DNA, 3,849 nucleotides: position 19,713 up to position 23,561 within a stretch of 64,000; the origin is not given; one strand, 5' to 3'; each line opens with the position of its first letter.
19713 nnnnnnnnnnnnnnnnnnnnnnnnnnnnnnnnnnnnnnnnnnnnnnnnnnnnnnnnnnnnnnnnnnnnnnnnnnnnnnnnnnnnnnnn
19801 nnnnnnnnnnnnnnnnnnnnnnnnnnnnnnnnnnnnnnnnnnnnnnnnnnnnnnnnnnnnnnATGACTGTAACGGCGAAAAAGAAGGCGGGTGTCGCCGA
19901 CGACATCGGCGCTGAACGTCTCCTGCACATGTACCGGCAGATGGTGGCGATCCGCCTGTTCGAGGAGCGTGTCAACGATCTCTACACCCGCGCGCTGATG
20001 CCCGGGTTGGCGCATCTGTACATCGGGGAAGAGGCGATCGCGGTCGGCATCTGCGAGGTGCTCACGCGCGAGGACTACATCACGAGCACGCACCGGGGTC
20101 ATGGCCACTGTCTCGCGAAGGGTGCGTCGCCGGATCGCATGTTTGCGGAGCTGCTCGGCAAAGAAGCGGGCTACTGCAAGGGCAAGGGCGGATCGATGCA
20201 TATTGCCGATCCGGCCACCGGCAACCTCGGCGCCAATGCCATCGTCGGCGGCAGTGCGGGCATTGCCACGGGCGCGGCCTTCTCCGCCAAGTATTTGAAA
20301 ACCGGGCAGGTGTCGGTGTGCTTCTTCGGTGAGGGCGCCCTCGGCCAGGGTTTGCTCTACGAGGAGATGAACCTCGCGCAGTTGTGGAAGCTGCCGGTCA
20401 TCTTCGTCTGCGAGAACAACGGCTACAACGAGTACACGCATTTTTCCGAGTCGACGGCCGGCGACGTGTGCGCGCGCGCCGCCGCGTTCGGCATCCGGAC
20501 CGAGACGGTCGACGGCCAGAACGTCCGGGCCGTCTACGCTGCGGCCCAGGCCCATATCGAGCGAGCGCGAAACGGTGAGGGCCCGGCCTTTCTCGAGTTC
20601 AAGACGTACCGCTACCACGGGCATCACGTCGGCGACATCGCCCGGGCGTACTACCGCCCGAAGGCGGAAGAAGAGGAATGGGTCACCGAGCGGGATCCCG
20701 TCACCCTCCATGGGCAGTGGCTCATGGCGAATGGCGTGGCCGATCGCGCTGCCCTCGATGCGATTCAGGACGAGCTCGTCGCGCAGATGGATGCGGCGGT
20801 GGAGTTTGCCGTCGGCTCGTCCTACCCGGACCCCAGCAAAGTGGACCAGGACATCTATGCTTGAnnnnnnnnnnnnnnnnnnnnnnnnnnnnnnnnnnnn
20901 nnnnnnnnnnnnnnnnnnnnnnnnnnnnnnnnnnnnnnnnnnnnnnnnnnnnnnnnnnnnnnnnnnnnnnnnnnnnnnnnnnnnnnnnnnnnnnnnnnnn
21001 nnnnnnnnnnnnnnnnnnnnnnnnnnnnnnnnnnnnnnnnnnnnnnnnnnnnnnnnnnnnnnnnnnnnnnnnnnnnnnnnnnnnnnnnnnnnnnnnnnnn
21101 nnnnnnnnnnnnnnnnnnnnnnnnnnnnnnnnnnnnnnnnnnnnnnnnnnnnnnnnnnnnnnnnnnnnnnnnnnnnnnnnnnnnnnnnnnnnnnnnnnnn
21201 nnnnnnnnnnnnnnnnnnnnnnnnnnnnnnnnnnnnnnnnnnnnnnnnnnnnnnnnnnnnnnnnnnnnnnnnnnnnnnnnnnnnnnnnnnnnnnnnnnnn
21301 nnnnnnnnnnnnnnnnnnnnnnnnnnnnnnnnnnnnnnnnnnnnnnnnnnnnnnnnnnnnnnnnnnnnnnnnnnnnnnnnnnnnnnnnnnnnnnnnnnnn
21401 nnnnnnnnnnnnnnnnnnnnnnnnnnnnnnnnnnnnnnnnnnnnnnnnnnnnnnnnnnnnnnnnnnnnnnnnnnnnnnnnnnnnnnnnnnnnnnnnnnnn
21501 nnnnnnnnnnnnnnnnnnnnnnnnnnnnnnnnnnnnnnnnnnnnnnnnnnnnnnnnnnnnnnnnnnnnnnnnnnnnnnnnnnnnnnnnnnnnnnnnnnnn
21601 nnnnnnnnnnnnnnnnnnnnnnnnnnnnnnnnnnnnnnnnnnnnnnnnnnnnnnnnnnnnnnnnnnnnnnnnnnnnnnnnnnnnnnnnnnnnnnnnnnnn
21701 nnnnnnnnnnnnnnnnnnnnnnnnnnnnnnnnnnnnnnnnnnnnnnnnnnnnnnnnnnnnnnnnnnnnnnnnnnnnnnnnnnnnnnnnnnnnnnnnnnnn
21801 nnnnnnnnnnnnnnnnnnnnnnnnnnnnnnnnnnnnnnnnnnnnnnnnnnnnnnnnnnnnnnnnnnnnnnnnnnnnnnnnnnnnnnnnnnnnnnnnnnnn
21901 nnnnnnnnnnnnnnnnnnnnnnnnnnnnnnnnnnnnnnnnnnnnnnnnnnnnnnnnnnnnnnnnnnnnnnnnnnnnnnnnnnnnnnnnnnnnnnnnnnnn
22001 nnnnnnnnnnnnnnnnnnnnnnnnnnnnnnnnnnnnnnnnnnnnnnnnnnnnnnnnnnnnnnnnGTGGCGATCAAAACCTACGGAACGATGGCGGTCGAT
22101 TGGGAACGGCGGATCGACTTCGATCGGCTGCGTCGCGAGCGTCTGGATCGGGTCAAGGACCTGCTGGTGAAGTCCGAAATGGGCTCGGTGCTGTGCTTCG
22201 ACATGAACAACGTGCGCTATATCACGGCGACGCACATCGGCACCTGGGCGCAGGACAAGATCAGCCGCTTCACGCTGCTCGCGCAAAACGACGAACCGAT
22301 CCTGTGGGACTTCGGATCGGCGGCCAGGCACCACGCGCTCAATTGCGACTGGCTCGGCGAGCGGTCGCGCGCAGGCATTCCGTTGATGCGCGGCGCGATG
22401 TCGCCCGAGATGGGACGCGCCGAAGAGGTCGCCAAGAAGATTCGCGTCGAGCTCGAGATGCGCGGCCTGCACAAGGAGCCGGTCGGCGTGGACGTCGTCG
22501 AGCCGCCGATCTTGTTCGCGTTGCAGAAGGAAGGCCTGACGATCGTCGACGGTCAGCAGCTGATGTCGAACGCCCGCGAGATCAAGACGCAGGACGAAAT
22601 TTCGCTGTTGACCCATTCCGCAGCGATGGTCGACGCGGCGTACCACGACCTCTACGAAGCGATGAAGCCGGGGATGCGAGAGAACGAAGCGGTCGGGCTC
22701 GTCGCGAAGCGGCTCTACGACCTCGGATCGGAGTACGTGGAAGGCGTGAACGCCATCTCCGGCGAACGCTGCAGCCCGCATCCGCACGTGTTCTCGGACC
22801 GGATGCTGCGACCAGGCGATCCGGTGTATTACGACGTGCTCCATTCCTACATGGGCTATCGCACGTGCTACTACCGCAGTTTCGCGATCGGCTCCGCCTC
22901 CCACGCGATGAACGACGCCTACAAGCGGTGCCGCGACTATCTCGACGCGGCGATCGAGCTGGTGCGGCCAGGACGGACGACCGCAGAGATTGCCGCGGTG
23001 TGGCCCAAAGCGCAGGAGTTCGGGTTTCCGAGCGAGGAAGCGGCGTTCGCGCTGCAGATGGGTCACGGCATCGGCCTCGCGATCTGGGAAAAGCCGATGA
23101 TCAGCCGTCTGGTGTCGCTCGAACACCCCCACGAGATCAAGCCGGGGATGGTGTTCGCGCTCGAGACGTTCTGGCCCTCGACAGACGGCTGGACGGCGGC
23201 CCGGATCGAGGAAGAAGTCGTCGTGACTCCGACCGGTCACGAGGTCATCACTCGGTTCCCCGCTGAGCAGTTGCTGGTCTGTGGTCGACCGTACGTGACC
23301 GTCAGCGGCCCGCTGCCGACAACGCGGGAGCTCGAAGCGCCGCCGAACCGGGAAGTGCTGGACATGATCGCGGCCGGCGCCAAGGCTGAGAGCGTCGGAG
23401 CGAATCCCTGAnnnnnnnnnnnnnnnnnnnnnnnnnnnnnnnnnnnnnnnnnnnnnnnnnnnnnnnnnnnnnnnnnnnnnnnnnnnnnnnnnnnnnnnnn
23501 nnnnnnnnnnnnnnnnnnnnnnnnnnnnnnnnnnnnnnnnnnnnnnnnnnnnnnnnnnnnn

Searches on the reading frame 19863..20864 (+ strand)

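Call 7: search_protein_families(library=pfam, proteins=[window:19863-20864:+])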
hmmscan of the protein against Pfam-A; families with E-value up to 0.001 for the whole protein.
window:19863-20864:+ (333 aa): 2 families
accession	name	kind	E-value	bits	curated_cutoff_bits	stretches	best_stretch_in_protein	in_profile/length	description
PF00676.26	E1_dh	-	3.7e-74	249.8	22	1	25-324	1-299/300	Dehydrogenase E1 component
PF02775.26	TPP_enzyme_C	-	9.8e-06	25.9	21.9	1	130-245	28-150/151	Thiamine pyrophosphate enzyme, C-terminal TPP binding domain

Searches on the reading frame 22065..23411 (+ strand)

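Call 7: search_protein_families(library=pfam, proteins=[window:22065-23411:+])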
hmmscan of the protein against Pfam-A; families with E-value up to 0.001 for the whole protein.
window:22065-23411:+ (448 aa): 1 family
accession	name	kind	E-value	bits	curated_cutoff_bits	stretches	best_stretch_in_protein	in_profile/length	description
PF00557.29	Peptidase_M24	-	4.7e-37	128.2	23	1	182-389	3-208/208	Metallopeptidase family M24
